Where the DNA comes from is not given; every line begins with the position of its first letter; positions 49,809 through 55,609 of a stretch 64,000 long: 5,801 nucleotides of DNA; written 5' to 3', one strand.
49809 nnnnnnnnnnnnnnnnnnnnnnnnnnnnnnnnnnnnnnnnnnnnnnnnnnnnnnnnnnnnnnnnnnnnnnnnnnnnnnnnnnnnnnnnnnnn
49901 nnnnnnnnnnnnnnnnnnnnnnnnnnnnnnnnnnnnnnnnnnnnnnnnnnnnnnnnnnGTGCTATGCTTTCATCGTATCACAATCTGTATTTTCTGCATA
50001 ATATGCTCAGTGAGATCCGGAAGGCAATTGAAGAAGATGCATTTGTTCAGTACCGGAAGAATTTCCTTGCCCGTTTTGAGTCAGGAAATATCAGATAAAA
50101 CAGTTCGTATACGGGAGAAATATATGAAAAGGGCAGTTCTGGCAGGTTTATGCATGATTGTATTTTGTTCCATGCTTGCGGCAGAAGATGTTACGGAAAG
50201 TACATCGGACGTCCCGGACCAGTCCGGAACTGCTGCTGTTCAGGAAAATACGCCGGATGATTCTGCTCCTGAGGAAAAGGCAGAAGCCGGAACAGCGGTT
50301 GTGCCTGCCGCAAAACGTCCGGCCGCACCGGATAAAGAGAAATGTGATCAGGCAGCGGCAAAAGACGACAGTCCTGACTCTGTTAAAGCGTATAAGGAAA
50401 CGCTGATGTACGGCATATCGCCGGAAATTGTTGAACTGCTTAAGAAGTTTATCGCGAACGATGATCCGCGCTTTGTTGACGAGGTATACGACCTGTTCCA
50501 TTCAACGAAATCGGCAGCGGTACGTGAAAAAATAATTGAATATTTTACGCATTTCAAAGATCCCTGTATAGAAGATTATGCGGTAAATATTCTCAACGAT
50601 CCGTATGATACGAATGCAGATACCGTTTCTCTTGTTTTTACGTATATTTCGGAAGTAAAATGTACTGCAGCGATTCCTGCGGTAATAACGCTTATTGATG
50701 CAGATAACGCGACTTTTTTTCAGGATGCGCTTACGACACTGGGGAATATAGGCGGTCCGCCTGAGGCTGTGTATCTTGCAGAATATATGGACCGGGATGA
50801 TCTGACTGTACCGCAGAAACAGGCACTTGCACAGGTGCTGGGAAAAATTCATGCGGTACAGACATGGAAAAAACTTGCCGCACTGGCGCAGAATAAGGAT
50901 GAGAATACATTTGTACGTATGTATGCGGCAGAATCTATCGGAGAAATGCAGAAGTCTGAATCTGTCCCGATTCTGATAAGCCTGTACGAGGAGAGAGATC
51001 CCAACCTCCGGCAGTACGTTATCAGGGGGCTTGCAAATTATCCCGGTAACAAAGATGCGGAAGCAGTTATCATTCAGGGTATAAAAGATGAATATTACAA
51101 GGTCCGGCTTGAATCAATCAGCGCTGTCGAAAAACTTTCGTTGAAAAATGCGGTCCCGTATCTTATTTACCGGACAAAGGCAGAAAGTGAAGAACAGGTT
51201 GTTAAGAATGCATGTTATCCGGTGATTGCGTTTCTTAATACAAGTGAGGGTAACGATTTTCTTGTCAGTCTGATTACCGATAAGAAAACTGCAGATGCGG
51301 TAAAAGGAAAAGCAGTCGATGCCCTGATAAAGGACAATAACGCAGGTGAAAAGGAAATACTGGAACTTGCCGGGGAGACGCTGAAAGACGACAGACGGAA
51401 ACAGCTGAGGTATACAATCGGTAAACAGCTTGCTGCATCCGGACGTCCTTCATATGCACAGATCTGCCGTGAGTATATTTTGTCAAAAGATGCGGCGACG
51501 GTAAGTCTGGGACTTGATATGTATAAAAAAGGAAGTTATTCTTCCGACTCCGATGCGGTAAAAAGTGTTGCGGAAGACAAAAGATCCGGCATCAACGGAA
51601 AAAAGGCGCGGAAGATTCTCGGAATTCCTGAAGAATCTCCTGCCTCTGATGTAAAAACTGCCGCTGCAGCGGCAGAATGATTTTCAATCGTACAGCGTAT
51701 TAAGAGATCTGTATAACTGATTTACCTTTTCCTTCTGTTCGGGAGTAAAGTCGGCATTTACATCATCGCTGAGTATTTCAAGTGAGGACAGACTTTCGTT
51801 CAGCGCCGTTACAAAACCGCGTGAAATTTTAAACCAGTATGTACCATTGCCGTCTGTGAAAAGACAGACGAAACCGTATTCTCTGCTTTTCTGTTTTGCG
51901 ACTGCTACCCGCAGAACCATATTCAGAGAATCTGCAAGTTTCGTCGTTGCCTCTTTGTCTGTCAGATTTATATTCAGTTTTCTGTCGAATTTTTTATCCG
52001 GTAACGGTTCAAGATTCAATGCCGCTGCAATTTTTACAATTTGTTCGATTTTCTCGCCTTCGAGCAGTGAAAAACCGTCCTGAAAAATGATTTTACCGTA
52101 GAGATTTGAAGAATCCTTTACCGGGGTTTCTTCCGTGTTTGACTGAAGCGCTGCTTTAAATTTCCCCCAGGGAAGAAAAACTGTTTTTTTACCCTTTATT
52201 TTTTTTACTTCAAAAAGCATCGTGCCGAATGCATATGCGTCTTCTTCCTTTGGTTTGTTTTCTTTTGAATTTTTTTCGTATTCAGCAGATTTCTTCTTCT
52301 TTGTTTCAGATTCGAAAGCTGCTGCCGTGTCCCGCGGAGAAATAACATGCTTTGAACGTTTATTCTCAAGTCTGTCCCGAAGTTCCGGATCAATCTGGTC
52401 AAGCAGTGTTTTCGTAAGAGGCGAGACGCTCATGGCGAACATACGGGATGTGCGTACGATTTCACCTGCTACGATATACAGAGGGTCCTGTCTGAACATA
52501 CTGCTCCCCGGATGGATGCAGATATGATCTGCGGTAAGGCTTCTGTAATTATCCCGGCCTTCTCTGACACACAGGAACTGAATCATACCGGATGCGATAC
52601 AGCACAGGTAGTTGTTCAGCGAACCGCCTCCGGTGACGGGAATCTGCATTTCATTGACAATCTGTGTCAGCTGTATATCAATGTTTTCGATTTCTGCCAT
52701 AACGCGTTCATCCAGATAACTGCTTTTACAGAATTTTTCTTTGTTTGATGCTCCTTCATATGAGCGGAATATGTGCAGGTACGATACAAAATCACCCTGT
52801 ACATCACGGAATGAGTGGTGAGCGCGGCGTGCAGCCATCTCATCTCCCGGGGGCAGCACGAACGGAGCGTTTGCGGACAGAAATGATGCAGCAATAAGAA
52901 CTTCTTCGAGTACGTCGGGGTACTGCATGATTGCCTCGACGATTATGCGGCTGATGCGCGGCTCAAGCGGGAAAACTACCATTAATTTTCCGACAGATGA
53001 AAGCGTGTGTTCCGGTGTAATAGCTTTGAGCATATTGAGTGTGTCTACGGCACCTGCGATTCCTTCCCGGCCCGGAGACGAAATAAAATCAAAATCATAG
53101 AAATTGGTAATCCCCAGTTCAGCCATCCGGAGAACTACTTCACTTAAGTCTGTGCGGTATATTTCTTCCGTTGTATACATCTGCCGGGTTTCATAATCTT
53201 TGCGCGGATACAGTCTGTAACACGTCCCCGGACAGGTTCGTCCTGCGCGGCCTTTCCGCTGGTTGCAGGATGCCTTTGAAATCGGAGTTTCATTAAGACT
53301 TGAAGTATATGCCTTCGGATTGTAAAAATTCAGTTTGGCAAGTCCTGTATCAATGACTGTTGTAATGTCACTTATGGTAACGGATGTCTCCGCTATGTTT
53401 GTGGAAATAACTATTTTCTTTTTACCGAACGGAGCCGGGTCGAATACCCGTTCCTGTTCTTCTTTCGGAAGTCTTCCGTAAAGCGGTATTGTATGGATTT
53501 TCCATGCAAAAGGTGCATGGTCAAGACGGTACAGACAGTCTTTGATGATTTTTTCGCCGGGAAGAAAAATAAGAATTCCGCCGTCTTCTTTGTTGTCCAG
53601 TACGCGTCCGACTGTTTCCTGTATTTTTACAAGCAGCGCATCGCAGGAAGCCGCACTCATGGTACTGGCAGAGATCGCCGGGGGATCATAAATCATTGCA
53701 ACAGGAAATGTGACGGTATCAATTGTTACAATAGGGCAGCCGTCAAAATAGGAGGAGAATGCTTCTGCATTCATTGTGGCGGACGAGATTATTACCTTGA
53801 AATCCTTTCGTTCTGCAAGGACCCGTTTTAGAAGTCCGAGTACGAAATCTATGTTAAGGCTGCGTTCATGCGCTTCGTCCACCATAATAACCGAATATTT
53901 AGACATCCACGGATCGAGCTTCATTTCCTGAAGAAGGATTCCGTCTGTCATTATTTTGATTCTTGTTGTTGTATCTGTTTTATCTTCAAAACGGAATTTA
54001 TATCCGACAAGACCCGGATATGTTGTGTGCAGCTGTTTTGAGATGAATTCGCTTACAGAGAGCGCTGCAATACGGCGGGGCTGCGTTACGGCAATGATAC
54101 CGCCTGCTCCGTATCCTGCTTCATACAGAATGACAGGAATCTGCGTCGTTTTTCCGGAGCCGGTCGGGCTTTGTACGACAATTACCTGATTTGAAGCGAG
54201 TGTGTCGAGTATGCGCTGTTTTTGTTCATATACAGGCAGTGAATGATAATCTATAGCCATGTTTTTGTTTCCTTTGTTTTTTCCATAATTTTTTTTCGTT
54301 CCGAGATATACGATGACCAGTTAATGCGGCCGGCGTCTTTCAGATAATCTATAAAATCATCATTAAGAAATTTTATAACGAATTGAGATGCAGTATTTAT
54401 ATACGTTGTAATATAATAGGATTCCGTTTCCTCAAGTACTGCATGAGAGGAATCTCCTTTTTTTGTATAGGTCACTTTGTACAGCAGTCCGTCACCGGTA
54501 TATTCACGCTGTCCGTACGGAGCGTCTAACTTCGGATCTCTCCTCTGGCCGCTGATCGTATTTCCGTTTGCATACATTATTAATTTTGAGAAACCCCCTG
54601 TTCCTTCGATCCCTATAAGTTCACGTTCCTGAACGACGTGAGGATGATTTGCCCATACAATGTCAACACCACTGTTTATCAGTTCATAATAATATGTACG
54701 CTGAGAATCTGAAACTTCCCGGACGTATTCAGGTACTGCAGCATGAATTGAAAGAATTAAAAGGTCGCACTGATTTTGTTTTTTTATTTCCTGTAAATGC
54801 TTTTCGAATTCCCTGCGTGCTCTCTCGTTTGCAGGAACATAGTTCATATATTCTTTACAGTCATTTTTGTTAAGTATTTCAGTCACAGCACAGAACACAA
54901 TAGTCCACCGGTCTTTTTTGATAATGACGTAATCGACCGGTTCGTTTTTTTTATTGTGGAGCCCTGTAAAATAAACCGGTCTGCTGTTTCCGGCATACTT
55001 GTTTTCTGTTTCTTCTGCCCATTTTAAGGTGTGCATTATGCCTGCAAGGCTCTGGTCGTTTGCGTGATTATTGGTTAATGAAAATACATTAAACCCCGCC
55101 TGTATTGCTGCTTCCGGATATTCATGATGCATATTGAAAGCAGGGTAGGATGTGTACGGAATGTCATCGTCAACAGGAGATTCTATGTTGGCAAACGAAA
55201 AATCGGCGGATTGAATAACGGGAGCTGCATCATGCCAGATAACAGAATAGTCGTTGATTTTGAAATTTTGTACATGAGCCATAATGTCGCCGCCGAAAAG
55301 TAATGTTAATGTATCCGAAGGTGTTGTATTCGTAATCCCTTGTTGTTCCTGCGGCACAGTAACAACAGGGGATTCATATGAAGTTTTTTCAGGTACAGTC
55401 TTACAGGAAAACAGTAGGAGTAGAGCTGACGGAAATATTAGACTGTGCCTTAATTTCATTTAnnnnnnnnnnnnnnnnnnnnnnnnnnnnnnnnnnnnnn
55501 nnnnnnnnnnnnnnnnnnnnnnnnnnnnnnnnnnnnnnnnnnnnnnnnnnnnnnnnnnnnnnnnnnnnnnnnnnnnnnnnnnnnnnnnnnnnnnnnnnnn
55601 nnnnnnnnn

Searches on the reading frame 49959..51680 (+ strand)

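Call 43: search_protein_families(library=pfam, proteins=[window:49959-51680:+], max_evalue=0.00001)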
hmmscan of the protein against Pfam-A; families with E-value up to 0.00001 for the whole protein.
window:49959-51680:+ (573 aa): 1 family
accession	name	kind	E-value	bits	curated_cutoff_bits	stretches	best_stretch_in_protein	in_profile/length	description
PF13646.12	HEAT_2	-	7.6e-24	84.2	27.7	1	337-417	2-81/88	HEAT repeats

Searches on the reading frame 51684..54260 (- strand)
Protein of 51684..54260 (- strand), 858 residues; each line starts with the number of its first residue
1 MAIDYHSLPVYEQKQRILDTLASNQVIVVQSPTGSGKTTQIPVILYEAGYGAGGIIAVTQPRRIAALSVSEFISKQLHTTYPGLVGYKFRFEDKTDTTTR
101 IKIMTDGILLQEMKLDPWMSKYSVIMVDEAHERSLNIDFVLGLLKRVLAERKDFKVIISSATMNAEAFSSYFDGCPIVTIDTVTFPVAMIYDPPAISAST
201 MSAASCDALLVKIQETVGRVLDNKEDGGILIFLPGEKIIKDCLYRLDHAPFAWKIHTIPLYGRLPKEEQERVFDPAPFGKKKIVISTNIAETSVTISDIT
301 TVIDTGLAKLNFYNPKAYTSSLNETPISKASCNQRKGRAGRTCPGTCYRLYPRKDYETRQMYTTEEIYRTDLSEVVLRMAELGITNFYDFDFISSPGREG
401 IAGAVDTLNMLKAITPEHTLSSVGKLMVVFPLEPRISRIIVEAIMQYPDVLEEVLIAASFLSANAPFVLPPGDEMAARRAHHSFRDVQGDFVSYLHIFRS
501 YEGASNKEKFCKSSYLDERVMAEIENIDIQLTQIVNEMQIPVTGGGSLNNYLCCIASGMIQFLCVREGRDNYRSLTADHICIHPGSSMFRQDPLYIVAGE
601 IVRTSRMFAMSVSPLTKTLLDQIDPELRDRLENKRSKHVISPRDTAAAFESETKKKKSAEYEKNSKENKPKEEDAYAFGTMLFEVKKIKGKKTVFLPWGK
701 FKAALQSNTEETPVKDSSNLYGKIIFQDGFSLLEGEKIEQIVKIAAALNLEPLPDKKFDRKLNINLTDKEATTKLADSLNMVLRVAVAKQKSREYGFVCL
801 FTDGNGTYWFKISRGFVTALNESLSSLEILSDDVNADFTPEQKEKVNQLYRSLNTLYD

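Call 43: search_protein_families(library=pfam, proteins=[window:51684-54260:-], max_evalue=0.00001)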
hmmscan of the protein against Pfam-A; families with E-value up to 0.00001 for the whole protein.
window:51684-54260:- (858 aa): 4 families
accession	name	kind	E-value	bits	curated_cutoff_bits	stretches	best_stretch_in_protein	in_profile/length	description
PF00271.37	Helicase_C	-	7.8e-15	55.5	23.5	1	216-342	5-109/110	Helicase conserved C-terminal domain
PF00270.35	DEAD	-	1.7e-10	41.3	26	1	15-165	5-162/167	DEAD/DEAH box helicase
PF07717.22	OB_NTP_bind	-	3.4e-09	37.2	29.5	1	554-620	4-76/83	Oligonucleotide/oligosaccharide-binding (OB)-fold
PF21010.2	HA2_C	-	5.5e-07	30.5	21.3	1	433-493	1-76/77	Helicase associated domain (HA2), ratchet-like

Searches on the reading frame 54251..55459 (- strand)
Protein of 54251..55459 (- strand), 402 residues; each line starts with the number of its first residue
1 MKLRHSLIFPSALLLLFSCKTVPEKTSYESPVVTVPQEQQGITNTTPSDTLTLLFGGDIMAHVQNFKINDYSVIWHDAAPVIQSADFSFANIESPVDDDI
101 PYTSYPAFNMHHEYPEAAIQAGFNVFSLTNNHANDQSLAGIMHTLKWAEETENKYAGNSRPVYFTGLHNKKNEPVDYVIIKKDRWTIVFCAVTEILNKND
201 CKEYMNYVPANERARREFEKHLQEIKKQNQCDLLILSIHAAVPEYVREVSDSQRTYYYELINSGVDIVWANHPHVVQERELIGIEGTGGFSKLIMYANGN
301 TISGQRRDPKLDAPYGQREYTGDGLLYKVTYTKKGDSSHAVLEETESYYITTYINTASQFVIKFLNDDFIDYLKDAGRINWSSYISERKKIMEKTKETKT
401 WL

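Call 43: search_protein_families(library=pfam, proteins=[window:54251-55459:-], max_evalue=0.00001)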
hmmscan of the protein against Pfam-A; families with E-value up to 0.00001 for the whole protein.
window:54251-55459:- (402 aa): 1 family
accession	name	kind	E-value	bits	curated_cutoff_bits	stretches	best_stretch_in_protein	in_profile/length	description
PF09587.15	PGA_cap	-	3e-45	155.2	27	1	52-305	1-255/255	Bacterial capsule synthesis protein PGA_cap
